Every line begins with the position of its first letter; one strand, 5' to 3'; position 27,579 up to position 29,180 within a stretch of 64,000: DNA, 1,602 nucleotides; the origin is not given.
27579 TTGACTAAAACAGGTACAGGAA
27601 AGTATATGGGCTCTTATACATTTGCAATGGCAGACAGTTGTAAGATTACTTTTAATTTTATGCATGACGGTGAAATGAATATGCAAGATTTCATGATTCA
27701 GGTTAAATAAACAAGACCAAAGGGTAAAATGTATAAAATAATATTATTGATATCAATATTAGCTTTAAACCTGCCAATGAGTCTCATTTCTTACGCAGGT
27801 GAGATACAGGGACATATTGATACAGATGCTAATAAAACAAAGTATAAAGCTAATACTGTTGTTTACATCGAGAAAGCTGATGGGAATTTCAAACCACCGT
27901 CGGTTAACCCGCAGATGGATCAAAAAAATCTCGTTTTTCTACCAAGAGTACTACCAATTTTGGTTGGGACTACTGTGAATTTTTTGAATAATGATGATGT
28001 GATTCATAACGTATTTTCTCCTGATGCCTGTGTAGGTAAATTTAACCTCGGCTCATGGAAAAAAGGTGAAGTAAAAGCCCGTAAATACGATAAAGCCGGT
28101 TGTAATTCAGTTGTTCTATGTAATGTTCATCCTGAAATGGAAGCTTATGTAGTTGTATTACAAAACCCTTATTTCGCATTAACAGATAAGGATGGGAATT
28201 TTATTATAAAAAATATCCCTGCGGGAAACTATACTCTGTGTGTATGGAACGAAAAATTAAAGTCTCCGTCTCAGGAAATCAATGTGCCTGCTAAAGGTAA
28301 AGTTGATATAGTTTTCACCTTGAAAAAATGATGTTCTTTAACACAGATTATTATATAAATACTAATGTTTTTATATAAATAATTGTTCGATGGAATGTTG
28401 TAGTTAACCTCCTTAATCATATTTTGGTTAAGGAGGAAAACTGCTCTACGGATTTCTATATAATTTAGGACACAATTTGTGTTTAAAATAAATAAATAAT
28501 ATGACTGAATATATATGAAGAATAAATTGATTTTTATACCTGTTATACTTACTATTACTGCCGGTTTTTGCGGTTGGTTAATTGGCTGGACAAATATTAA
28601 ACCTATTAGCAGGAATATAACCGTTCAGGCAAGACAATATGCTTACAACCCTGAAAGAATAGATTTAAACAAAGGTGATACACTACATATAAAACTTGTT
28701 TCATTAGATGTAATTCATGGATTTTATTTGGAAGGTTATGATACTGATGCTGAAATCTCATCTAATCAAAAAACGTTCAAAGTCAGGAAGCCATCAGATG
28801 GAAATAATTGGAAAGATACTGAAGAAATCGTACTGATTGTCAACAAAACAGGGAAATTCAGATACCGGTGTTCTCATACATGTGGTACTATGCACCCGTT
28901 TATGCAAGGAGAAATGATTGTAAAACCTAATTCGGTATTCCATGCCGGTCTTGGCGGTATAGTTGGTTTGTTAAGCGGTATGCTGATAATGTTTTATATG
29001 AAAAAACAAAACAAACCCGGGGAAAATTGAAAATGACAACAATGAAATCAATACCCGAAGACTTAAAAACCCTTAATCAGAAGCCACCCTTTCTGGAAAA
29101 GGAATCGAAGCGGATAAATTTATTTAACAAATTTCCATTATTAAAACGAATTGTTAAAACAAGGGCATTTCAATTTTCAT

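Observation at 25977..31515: Candidate extracytoplasmic electron-transfer module: Cyc2-like porin-cytochrome + three cupredoxins + NapH/CcoG-type polyferredoxin, without a catalytic oxidase subunit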

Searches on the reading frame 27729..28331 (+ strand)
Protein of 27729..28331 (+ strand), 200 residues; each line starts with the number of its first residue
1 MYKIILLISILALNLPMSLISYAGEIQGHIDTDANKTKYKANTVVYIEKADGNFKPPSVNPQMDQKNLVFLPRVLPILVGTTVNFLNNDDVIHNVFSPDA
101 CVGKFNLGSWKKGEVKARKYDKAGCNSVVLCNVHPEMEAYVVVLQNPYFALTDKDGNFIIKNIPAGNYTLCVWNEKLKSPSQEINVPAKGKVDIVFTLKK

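Call 3: search_protein_families(library=pfam, proteins=[window:27729-28331:+], max_evalue=0.1)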
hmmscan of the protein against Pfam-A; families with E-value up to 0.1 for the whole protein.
window:27729-28331:+ (200 aa): 8 families
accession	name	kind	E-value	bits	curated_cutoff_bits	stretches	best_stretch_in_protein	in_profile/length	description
PF14686.12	fn3_3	-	3.6e-07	30.3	24.4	1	147-191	21-72/75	Polysaccharide lyase family 4, domain II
PF13620.12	CarboxypepD_reg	-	4.2e-07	30.7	32.3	1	139-199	17-82/82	Carboxypeptidase regulatory-like domain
PF13715.12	CarbopepD_reg_2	-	2.3e-06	28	32.2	1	139-199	17-77/88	CarboxypepD_reg-like domain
PF09430.16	EMC7_beta-sandw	-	1.9e-05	25.3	26.6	1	141-192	14-65/122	ER membrane protein complex subunit 7, beta-sandwich domain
PF00127.26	Copper-bind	-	0.0023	18.7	21.2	1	61-124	5-78/99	Copper binding proteins, plastocyanin/azurin family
PF07495.19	Y_Y_Y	-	0.026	14.9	26.6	0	154-176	26-48/65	Y_Y_Y domain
PF17802.7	SpaA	-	0.065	13.8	23.1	0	151-170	37-56/91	Prealbumin-like fold domain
PF23193.1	NOMO_3rd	-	0.075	13.5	27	0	149-184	61-95/120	NOMO third transthyretin-like domain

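Call 4: search_protein_families(library=ncbifam, proteins=[window:27729-28331:+], max_evalue=0.1)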
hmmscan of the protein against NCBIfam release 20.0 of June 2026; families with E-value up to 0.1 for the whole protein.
window:27729-28331:+ (200 aa): 3 families
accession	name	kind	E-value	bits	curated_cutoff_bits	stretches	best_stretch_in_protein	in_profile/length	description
NF052345.1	S_layer_anammox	exception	0.00055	17.4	1400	1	138-199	1330-1392/1596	Kustd1514 family S-layer glycoprotein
TIGR02656.1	cyanin_plasto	equivalog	0.0026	18.2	87.85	1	63-99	7-43/99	plastocyanin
TIGR02657.1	amicyanin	equivalog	0.051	14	110.2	1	75-143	13-82/83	amicyanin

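Call 66: search_solved_structures(query=window:27729-28331:+, max_evalue=0.1)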
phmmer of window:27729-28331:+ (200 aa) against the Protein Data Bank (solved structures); distinct sequences matched with E-value up to 0.1: 4.
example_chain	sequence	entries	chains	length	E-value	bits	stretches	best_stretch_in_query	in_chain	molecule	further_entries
2plt_A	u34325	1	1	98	0.0038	20.2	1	63-106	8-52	PLASTOCYANIN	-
7zqe_M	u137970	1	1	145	0.007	19.3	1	63-106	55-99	Plastocyanin, chloroplastic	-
9c7v_B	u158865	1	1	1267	0.012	18.6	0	140-182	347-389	BOS complex subunit NOMO2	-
5fc9_A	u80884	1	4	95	0.023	17.7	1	70-137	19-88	Blue (Type 1) copper domain protein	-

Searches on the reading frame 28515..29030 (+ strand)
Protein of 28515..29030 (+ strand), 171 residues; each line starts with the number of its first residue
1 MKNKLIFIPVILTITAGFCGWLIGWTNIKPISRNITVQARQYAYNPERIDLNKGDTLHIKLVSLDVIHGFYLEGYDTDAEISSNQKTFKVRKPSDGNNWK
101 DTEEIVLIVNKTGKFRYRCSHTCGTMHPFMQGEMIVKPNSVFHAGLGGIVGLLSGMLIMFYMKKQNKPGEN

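Call 3: search_protein_families(library=pfam, proteins=[window:28515-29030:+], max_evalue=0.1)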
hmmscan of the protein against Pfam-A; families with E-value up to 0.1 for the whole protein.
window:28515-29030:+ (171 aa): 3 families
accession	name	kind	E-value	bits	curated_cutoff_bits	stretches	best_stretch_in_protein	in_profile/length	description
PF13473.12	Cupredoxin_1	-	0.00015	22.2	27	1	24-136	12-104/104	Cupredoxin-like domain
PF00116.26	COX2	-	0.0095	16.3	22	1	104-131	87-114/120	Cytochrome C oxidase subunit II, periplasmic domain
PF09605.15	Trep_Strep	-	0.051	14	28.7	0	130-169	19-58/185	Hypothetical bacterial integral membrane protein (Trep_Strep)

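Call 4: search_protein_families(library=ncbifam, proteins=[window:28515-29030:+], max_evalue=0.1)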
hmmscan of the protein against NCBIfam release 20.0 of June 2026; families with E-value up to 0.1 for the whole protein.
window:28515-29030:+ (171 aa): 7 families
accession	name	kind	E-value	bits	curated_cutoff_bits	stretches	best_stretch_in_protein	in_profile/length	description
NF050117.1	aa3_CtaC_Actin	exception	5.6e-08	32.3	250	1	50-142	162-238/244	aa3-type cytochrome oxidase subunit II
TIGR04246.1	nitrous_NosZ_Gp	equivalog_domain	2.1e-06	26.3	625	1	42-138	494-578/578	Sec-dependent nitrous-oxide reductase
NF052460.1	L-NosZ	equivalog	5.1e-06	25.3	700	1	34-137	380-479/480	clade III lactonase-type nitrous-oxide reductase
TIGR02866.1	CoxB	equivalog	1.8e-05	24.4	147.7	1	103-142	158-197/202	cytochrome c oxidase subunit II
TIGR04244.1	nitrous_NosZ_RR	equivalog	6.9e-05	21.6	625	1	36-137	538-627/627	TAT-dependent nitrous-oxide reductase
NF041074.2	quin_ox_SoxA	equivalog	0.0002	21.3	110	1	34-84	65-114/154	proton pump complex quinol oxidase subunit SoxA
TIGR02657.1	amicyanin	equivalog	0.08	13.4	110.2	0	96-136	47-82/83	amicyanin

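Call 65: search_solved_structures(query=window:28515-29030:+, max_evalue=0.1)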
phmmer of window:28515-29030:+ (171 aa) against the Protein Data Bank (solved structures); distinct sequences matched with E-value up to 0.1: 23.
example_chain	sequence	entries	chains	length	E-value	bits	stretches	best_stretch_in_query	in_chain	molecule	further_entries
6ptt_A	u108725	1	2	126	5.2e-11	45.9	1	32-137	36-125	Cytochrome c oxidase subunit 2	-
6pty_A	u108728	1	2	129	7.1e-09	38.9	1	32-137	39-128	Cytochrome c oxidase subunit 2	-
2lln_A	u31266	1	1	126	2e-07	34.2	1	33-136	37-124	Cytochrome c oxidase subunit 2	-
2cua_A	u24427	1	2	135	2.5e-07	33.9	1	33-136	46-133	PROTEIN (CUA)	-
2fwl_B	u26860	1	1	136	2.6e-07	33.8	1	33-136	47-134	Cytochrome c oxidase subunit II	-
3eh3_B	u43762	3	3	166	5e-07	32.9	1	33-135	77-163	Cytochrome c oxidase subunit 2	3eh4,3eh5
3s33_B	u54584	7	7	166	5e-07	32.9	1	33-135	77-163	Cytochrome c oxidase subunit 2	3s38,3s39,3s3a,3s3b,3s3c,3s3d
2qpe_B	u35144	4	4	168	5.2e-07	32.8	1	33-135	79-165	Cytochrome c oxidase subunit 2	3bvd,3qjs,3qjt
1ehk_B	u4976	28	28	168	5.2e-07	32.8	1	33-135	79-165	BA3-TYPE CYTOCHROME-C OXIDASE | Cytochrome c oxidase polypeptide II | Cytochrome c oxidase subunit 2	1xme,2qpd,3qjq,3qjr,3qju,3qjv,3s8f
5u7n_A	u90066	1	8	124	4.6e-06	29.8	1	33-85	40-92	Cytochrome c oxidase subunit 2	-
7rh6_Q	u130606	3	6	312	0.00019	24.5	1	53-140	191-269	Cytochrome aa3 subunit 2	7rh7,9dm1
6adq_E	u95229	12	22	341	0.00025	24.1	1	53-140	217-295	Cytochrome c oxidase subunit 2 | Cytochrome aa3 subunit 2 | cytochrome-c oxidase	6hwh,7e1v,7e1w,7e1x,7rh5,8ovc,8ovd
8hcr_E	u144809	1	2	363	0.00094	22.2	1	51-142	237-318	CYTOCHROME AA3 SUBUNIT CtaC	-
9wcx_d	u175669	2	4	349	0.029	17.4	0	53-140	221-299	cytochrome-c oxidase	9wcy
8oig_A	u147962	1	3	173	0.081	16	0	83-133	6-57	Thiol protease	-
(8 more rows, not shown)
